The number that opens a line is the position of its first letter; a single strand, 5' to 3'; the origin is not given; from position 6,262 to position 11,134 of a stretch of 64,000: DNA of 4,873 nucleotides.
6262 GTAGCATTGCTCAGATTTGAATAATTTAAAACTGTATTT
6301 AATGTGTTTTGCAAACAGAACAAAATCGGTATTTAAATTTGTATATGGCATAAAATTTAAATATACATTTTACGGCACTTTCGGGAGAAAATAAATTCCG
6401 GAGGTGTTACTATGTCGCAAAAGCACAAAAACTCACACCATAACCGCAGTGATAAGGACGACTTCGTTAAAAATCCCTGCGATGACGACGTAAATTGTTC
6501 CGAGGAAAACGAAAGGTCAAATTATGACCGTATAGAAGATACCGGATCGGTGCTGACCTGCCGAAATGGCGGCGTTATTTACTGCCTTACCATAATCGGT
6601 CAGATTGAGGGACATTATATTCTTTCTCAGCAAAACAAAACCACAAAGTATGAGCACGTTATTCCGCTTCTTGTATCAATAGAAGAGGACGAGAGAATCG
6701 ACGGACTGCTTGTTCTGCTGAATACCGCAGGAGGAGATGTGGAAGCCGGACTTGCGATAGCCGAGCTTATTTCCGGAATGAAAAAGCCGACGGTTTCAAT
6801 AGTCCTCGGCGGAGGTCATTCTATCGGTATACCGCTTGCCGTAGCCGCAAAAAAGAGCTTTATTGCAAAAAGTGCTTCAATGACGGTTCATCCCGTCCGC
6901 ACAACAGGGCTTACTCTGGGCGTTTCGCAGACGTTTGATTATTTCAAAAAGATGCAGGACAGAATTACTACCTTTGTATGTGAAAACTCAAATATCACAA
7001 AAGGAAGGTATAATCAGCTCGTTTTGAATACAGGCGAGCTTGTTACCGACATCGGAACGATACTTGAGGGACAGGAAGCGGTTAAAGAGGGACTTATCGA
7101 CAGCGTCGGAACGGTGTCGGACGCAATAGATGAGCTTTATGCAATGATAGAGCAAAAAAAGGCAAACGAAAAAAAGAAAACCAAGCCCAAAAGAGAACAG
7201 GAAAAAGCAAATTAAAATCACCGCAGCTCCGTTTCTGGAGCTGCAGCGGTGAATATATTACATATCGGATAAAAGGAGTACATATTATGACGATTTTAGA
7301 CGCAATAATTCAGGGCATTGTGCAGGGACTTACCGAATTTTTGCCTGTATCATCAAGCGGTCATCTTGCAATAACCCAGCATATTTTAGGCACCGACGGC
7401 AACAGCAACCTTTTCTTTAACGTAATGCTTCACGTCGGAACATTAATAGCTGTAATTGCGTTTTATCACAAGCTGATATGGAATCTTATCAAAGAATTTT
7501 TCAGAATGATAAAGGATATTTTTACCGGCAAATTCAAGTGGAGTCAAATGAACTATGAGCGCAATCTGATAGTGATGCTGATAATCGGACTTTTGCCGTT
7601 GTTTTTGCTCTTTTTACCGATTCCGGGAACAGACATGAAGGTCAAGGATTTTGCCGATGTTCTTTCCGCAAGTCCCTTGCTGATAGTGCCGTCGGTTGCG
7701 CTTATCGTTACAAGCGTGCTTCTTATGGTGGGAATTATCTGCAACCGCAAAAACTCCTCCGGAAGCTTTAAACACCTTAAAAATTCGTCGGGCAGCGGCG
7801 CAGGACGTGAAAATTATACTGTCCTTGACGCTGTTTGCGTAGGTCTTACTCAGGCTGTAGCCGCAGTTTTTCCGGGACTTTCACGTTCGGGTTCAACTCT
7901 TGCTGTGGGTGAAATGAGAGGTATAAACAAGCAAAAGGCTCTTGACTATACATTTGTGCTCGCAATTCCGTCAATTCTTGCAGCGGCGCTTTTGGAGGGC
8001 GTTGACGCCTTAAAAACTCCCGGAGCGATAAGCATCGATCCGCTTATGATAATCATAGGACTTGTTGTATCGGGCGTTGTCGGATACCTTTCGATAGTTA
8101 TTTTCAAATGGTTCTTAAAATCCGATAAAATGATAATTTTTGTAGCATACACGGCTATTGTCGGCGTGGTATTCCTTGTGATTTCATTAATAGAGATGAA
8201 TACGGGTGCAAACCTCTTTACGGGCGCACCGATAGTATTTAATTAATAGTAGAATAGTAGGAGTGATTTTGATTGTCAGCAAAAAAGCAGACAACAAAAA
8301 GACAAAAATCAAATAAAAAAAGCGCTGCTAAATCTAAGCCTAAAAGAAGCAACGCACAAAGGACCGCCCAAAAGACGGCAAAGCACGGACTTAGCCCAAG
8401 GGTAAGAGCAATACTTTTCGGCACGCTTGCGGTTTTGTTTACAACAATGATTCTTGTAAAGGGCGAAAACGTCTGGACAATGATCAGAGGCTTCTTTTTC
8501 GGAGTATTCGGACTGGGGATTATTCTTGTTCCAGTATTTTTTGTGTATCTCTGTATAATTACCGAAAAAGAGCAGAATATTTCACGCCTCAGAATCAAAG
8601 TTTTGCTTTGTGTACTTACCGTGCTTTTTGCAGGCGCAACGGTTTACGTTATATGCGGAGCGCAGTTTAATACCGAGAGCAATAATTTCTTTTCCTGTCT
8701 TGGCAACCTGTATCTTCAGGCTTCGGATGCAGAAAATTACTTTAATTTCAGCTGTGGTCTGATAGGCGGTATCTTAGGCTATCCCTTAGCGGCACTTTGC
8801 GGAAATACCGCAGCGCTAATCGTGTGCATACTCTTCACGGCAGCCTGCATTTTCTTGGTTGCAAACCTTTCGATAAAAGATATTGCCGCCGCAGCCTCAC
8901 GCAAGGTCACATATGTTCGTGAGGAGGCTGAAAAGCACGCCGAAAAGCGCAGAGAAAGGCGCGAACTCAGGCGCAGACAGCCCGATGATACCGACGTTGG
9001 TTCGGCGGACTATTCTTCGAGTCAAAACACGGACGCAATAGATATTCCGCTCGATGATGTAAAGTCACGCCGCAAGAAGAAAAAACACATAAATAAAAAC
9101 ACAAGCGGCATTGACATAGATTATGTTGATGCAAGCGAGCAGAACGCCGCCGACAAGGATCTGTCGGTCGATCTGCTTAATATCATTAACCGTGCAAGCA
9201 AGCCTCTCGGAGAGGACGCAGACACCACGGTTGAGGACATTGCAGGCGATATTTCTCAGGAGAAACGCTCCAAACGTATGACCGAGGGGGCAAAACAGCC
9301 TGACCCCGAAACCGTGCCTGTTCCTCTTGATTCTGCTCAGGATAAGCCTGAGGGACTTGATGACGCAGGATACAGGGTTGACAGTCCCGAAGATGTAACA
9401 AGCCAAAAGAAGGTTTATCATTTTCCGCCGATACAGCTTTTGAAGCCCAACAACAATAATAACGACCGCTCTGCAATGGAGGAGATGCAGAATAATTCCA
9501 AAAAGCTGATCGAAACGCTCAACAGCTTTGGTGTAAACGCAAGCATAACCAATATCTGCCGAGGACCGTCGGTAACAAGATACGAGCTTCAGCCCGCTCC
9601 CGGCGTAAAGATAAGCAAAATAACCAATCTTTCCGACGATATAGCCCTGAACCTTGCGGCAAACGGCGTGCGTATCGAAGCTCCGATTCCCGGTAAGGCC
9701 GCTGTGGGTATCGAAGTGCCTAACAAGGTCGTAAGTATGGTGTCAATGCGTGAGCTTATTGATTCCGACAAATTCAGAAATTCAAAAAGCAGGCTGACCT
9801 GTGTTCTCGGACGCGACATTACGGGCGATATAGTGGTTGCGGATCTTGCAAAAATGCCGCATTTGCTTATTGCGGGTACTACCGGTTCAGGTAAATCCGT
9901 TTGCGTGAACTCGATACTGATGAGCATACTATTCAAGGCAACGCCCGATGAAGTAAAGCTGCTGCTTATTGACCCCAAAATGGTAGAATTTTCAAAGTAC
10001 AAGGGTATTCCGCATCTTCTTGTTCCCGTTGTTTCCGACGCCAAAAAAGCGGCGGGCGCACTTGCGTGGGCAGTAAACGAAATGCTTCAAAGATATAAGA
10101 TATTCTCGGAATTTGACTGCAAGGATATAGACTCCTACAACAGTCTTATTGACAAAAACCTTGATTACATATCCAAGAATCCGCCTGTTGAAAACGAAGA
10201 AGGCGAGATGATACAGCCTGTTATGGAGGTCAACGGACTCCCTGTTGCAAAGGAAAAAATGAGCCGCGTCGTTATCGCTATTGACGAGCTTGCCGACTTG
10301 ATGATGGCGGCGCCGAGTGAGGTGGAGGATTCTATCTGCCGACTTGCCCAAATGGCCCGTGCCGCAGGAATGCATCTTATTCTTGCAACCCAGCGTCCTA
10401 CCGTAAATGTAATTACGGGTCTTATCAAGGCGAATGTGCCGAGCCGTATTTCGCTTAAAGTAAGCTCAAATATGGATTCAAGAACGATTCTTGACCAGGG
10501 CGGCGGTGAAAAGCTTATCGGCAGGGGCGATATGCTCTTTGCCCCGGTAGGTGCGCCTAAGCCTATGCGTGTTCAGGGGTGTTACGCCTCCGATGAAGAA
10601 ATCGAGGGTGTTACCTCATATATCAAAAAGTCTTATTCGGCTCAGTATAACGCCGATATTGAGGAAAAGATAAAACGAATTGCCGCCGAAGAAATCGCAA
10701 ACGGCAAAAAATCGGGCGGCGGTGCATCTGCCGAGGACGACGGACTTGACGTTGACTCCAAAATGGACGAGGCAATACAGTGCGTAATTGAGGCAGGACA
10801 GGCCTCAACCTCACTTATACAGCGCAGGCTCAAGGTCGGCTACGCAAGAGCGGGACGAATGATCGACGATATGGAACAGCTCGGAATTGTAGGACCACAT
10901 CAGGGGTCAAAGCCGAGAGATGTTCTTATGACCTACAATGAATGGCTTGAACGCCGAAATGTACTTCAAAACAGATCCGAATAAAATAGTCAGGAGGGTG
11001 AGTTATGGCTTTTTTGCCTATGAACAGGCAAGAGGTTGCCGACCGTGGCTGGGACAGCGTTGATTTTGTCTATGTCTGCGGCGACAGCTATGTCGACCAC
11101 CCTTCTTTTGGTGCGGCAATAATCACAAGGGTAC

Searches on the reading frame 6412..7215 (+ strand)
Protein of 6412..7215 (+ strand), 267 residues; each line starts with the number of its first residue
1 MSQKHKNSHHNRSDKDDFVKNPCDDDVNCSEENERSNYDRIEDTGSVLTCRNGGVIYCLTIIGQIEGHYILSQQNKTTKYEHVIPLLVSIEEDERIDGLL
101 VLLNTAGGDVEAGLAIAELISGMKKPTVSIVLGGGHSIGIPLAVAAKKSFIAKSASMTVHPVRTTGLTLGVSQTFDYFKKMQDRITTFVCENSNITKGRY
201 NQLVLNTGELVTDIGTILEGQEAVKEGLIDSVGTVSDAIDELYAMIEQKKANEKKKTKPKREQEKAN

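Call 65: search_protein_families(library=pfam, proteins=[window:6412-7215:+], max_evalue=0.00001)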
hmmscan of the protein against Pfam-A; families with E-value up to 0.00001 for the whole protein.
window:6412-7215:+ (267 aa): 1 family
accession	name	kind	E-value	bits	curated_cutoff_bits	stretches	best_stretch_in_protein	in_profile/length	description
PF00574.28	CLP_protease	-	9.3e-22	78.2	20.2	1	67-234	17-180/182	Clp protease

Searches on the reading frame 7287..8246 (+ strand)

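Call 65: search_protein_families(library=pfam, proteins=[window:7287-8246:+], max_evalue=0.00001)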
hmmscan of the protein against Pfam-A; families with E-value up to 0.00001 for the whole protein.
window:7287-8246:+ (319 aa): 1 family
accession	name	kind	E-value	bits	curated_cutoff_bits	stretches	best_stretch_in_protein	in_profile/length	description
PF02673.24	BacA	-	3.5e-64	217.4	33.4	1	6-295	1-257/257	Bacitracin resistance protein BacA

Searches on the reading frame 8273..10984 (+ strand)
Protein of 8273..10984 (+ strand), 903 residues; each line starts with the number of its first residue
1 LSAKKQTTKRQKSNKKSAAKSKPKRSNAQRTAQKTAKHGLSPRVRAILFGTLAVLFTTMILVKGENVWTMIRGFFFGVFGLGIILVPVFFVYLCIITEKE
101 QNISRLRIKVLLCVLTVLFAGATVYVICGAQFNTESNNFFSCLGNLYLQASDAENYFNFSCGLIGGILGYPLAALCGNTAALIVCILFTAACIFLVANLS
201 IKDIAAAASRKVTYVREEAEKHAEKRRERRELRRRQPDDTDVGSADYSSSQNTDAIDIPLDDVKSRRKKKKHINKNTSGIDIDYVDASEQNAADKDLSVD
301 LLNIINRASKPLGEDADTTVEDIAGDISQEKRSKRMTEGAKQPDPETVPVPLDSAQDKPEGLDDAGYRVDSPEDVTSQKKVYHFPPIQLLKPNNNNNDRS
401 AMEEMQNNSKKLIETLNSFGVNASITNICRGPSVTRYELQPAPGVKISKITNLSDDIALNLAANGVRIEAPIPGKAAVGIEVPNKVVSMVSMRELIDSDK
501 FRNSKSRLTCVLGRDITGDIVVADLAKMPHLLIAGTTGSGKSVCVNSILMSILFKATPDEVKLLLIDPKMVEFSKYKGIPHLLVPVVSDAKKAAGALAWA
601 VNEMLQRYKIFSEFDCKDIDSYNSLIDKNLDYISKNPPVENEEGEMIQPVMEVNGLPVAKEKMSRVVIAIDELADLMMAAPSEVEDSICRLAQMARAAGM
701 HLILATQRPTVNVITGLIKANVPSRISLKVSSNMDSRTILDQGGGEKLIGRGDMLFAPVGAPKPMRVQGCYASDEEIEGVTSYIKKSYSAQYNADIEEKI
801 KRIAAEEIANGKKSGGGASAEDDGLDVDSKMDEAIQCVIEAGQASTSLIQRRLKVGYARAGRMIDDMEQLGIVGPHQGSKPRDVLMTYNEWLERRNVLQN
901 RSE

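Call 65: search_protein_families(library=pfam, proteins=[window:8273-10984:+], max_evalue=0.00001)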
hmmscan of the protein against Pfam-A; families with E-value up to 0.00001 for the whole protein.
window:8273-10984:+ (903 aa): 3 families
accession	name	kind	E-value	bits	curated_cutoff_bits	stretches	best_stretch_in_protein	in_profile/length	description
PF01580.24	FtsK_SpoIIIE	-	5.9e-69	232.3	24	1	492-710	2-220/221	FtsK/SpoIIIE family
PF17854.6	FtsK_alpha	-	5.7e-35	120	22.9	1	384-484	1-101/101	FtsK alpha domain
PF09397.16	FtsK_gamma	-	3e-27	94.5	30.6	1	827-887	3-63/63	Ftsk gamma domain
